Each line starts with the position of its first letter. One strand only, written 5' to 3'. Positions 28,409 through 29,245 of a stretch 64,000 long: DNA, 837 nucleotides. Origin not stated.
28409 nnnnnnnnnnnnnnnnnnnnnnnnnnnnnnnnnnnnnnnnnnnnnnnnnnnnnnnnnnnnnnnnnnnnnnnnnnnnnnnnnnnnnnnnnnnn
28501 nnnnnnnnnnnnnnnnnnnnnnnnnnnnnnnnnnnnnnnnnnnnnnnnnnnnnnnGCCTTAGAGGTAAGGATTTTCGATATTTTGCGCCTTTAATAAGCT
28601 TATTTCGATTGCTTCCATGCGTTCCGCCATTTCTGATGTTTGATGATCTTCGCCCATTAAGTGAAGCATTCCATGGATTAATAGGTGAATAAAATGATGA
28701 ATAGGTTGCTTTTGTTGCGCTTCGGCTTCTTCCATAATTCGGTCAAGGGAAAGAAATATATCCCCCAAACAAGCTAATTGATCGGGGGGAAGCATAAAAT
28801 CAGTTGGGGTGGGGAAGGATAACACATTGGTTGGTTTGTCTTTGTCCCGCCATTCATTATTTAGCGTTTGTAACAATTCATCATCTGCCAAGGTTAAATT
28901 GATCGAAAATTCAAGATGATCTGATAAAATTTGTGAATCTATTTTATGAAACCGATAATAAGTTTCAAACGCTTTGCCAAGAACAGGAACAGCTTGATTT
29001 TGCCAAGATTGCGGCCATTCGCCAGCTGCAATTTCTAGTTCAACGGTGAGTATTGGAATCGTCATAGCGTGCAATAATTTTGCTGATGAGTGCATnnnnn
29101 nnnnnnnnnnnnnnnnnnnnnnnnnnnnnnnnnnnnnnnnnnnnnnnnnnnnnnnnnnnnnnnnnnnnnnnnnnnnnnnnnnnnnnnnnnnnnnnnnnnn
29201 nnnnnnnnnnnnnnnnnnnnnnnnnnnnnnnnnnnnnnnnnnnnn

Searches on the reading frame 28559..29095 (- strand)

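Call 65: search_protein_families(library=pfam, proteins=[window:28559-29095:-], max_evalue=0.00001)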
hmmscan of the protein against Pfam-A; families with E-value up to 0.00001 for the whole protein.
window:28559-29095:- (178 aa): 1 family
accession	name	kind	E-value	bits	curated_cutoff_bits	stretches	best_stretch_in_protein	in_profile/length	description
PF02130.23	YbeY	-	7.4e-30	103.9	25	1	60-169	25-127/129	Endoribonuclease YbeY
